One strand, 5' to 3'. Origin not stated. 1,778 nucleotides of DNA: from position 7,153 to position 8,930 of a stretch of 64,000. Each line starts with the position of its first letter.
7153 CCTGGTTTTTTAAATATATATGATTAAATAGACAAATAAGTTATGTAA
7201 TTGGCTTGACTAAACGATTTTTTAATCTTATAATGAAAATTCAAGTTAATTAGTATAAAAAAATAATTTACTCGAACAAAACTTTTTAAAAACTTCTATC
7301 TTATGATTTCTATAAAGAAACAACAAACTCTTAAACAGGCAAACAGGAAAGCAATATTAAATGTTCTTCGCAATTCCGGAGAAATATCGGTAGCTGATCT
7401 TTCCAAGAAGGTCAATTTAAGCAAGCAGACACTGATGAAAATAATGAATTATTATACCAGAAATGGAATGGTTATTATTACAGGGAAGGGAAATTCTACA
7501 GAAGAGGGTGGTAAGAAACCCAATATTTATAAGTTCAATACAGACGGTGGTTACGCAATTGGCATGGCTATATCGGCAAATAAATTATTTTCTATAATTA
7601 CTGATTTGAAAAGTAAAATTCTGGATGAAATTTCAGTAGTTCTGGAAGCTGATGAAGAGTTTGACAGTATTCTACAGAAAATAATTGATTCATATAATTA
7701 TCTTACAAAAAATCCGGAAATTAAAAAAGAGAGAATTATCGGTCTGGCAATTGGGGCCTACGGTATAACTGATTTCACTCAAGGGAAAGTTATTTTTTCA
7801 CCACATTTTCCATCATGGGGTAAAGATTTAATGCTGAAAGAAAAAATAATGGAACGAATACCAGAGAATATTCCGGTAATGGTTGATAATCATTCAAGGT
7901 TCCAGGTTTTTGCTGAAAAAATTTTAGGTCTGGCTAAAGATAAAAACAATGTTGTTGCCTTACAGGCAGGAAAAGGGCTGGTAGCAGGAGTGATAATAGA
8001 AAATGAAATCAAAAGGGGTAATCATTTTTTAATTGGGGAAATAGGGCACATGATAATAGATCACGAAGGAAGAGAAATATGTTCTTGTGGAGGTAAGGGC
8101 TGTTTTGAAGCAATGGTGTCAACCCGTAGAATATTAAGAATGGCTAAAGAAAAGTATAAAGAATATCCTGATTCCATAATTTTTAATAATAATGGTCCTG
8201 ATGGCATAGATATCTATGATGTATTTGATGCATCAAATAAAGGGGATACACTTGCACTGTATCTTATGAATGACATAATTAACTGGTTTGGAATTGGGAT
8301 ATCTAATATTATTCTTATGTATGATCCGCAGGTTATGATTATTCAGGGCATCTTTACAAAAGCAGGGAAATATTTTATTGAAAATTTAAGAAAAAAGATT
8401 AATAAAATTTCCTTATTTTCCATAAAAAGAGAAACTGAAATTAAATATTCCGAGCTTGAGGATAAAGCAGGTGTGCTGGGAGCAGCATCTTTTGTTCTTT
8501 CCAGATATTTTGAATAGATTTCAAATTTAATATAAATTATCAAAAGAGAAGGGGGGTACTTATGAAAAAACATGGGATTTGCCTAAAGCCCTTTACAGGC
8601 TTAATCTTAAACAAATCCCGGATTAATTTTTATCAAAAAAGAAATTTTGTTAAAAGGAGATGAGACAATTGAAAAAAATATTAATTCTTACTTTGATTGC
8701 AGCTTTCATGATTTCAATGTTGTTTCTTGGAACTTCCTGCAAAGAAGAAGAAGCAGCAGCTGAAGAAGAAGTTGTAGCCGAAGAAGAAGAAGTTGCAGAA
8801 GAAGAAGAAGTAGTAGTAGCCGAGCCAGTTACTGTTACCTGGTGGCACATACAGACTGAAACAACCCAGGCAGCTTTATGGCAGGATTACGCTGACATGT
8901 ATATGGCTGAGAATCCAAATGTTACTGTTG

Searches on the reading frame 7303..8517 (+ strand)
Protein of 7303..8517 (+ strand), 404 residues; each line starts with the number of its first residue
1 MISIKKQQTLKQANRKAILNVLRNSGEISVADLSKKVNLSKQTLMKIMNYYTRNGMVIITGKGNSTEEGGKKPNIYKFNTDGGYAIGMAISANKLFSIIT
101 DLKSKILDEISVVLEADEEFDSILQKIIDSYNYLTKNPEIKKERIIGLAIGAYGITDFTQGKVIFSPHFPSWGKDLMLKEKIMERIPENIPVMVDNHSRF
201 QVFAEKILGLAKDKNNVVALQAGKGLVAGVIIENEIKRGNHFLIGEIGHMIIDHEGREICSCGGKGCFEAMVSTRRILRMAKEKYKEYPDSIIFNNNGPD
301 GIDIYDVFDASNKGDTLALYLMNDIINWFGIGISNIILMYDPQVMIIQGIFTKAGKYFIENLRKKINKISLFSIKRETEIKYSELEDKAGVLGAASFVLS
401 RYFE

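Call 8: search_protein_families(library=pfam, proteins=[window:7303-8517:+])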
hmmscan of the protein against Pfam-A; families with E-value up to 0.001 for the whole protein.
window:7303-8517:+ (404 aa): 4 families
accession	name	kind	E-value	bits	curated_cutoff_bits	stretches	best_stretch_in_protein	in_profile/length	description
PF00480.26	ROK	-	1.4e-45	156.5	22.9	1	86-399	2-292/294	ROK family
PF13412.12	HTH_24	-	1.3e-06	28.3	21.9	1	14-56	4-46/48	Winged helix-turn-helix DNA-binding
PF13404.12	HTH_AsnC-type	-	0.00043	20.5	27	1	16-44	6-34/42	AsnC-type helix-turn-helix domain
PF12802.13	MarR_2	-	0.00048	20.7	27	1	17-58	9-51/61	MarR family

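Call 9: find_encoding_contigs(protein=window:7303-8517:+, flank=10000, max_places=6)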
Protein window:7303-8517:+ (404 aa): 11 contigs read that carry it; 6 places shown.
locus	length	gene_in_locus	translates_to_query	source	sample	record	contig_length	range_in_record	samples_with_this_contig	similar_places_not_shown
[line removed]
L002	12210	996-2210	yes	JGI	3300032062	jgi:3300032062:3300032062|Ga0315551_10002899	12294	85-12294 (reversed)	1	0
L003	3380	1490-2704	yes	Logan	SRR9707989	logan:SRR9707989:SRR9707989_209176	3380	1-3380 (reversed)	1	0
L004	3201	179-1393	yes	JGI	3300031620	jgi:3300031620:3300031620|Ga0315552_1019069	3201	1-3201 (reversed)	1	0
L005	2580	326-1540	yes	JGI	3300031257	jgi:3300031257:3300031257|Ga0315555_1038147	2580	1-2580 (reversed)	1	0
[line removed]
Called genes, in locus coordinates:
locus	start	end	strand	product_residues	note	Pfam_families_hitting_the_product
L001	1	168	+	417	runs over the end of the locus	PF13412:HTH_24, PF00480:ROK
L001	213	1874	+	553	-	PF00370:FGGY_N, PF02782:FGGY_C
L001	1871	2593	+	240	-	PF00596:Aldolase_II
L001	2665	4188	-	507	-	PF00370:FGGY_N, PF02782:FGGY_C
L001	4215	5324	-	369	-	PF01261:AP_endonuc_2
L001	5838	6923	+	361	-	PF13407:Peripla_BP_4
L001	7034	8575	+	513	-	PF00005:ABC_tran, PF13304:AAA_21 (faint), PF00005:ABC_tran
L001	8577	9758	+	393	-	PF02653:BPD_transp_2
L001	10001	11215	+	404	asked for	PF13412:HTH_24 (weak), PF00480:ROK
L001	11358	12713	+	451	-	-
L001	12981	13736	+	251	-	PF00528:BPD_transp_1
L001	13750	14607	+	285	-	PF00528:BPD_transp_1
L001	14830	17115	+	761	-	PF00933:Glyco_hydro_3, PF01915:Glyco_hydro_3_C, PF14310:Fn3-like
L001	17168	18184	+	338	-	PF08240:ADH_N, PF16912:Glu_dehyd_C, PF00107:ADH_zinc_N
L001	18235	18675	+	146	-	-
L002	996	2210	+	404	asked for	PF13412:HTH_24 (weak), PF00480:ROK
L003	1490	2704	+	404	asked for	PF13412:HTH_24 (weak), PF00480:ROK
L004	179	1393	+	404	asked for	PF13412:HTH_24 (weak), PF00480:ROK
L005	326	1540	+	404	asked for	PF13412:HTH_24 (weak), PF00480:ROK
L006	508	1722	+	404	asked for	PF13412:HTH_24 (weak), PF00480:ROK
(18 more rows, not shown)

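Call 20: find_related_loci(query=window:7303-8517:+, collection=genome_contigs, flank=10000)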
Query window:7303-8517:+ (404 aa) in genome_contigs; peptide patterns used: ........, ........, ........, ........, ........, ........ (x = any residue, [..] = any of these).
53 stretches matched a pattern; 15 encode a relative of the query (tblastn E <= 1e-3); 15 distinct loci.
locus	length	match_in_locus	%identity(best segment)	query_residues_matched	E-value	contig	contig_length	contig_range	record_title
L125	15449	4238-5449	88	1-404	0e+0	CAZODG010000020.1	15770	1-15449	MAG TPA_asm: uncultured Actinomycetota bacterium isolate SRP178699_co1_615 genome assembly, contig: NODE_4748_length_157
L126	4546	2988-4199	85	1-404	0e+0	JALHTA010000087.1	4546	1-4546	MAG: Actinomycetota bacterium isolate PFL12 seq_656530, whole genome shotgun sequence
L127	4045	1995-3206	79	1-404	0e+0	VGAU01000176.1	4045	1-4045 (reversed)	MAG: Actinomycetota bacterium isolate K_DeepCast_1200m_m2_204 K_DeepCast_1200m_m2_204_Ga0194110_10045190, whole genome s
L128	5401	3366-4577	75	1-404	0e+0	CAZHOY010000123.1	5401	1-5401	MAG TPA_asm: uncultured Actinomycetota bacterium isolate binchicken_co100_41 genome assembly, contig: NODE_24403_length_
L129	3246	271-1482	76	1-404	0e+0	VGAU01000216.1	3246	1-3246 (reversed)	MAG: Actinomycetota bacterium isolate K_DeepCast_1200m_m2_204 K_DeepCast_1200m_m2_204_Ga0194110_10063262, whole genome s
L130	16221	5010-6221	77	1-404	0e+0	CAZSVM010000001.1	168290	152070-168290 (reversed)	MAG TPA_asm: uncultured Actinomycetota bacterium isolate SRP323688_co1_44 genome assembly, contig: NODE_169_length_16829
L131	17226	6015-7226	74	1-404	0e+0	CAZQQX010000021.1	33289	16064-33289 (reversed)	MAG TPA_asm: uncultured Actinomycetota bacterium isolate binchicken_co116_19 genome assembly, contig: NODE_1097_length_3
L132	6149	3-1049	87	56-404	0e+0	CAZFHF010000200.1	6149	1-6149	MAG TPA_asm: uncultured Bacteroidales bacterium isolate binchicken_co34_257 genome assembly, contig: NODE_23126_length_6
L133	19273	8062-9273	74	1-404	0e+0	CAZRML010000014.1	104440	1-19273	MAG TPA_asm: uncultured Actinomycetota bacterium isolate SRP067234_co1_333 genome assembly, contig: k99_24603, whole gen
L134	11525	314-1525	74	1-404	0e+0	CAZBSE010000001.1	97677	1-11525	MAG TPA_asm: uncultured Actinomycetota bacterium isolate SRP214966_co2_488 genome assembly, contig: NODE_141_length_9767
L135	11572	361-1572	72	1-404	0e+0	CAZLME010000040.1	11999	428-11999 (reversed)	MAG TPA_asm: uncultured Actinomycetota bacterium isolate binchicken_co89_497 genome assembly, contig: NODE_10470_length_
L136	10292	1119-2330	74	1-404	0e+0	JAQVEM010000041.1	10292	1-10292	MAG: Actinomycetota bacterium isolate STE_135 NODE_16668_length_10292_cov_6.804132_Sandtown_E, whole genome shotgun sequ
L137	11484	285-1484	74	5-404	0e+0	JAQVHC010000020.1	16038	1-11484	MAG: Actinomycetota bacterium isolate STE_197 NODE_8442_length_16038_cov_6.034253_Sandtown_E, whole genome shotgun seque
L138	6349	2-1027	83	63-404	0e+0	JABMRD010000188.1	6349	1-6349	MAG: Actinomycetota bacterium isolate bin.63 k141_6377003, whole genome shotgun sequence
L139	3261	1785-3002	52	1-403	2e-144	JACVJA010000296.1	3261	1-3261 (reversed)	MAG: Candidatus Calidifonticultor daggyaiensis isolate DG02_2.bin.19 contig296, whole genome shotgun sequence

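Call 70: search_protein_families(library=pfam, proteins=[L127:3364-4044:+, L129:1640-2722:+, L131:2588-3610:+, L138:1216-2589:+, L133:3966-5063:+])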
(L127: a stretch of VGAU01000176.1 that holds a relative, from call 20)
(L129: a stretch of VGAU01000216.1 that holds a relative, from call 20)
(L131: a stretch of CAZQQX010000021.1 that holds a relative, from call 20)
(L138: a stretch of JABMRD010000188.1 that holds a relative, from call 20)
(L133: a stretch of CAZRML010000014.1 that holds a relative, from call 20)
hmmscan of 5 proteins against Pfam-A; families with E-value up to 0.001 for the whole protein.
L127:3364-4044:+ (227 aa): 2 families
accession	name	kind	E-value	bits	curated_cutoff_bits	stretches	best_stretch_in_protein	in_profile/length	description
PF13458.12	Peripla_BP_6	-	5.5e-25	89.2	31.7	1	51-226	1-173/343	Periplasmic binding protein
PF13433.12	Peripla_BP_5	-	6.2e-11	42.4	27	1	52-224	1-169/363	Periplasmic binding protein domain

L129:1640-2722:+ (361 aa): 1 family
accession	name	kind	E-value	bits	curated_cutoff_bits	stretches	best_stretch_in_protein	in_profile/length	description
PF13407.12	Peripla_BP_4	-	6.9e-36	124.6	35.1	1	58-318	3-253/258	Periplasmic binding protein domain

L131:2588-3610:+ (341 aa): 2 families
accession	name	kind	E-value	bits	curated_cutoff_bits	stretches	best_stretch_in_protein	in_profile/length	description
PF13407.12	Peripla_BP_4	-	8.9e-63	212.7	35.1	1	43-291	3-253/258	Periplasmic binding protein domain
PF00532.27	Peripla_BP_1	-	3.6e-10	40.2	22.2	1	42-238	5-196/281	Periplasmic binding proteins and sugar binding domain of LacI family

L138:1216-2589:+ (458 aa): 2 families
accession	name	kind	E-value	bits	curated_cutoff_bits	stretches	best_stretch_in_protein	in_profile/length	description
PF01547.30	SBP_bac_1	-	1.2e-27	98.2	26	1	72-371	9-307/307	Bacterial extracellular solute-binding protein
PF13416.11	SBP_bac_8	-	4.6e-20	73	27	1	76-374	2-253/279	Bacterial extracellular solute-binding protein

L133:3966-5063:+ (366 aa): 2 families
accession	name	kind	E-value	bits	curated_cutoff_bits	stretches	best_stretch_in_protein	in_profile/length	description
PF13407.12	Peripla_BP_4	-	2.6e-59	201.3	35.1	1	40-316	1-256/258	Periplasmic binding protein domain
PF00532.27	Peripla_BP_1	-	0.00018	21.5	22.2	0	58-153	22-115/281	Periplasmic binding proteins and sugar binding domain of LacI family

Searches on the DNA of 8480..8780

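Call 26: search_rna_families(source=window, start=8480, end=8780, threshold=evalue, max_evalue=10)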
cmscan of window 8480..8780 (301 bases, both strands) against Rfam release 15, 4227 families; matches with E-value up to 10: 6.
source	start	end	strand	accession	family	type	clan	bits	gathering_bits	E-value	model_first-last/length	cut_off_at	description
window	8627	8655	-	RF03353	MIR5291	Gene; miRNA;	-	17.1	54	2.6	19-47/65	no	MIR5291 microRNA precursor family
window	8600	8659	-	RF00668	mir-302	Gene; miRNA;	CL00096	16.6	55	1.7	1-68/68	no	mir-302 microRNA precursor family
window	8572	8683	+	RF01239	snR49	Gene; snRNA; snoRNA; HACA-box;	CL00038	13.4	45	3.3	1-170/170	no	Small nucleolar RNA snR49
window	8579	8670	+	RF01243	snR33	Gene; snRNA; snoRNA; HACA-box;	CL00027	12.8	45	6.3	1-183/183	no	Small nucleolar RNA snR33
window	8571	8653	+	RF02637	EF0408_EF0409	Gene; sRNA;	-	9.9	440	2.5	137-273/412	no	Enterococcus sRNA EF0408_EF0409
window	8480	8619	-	RF02032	GOLLD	Gene;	-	9.2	150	3.1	1-137/416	3'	Giant, ornate, lake- and Lactobacillales-derived (GOLLD) RNA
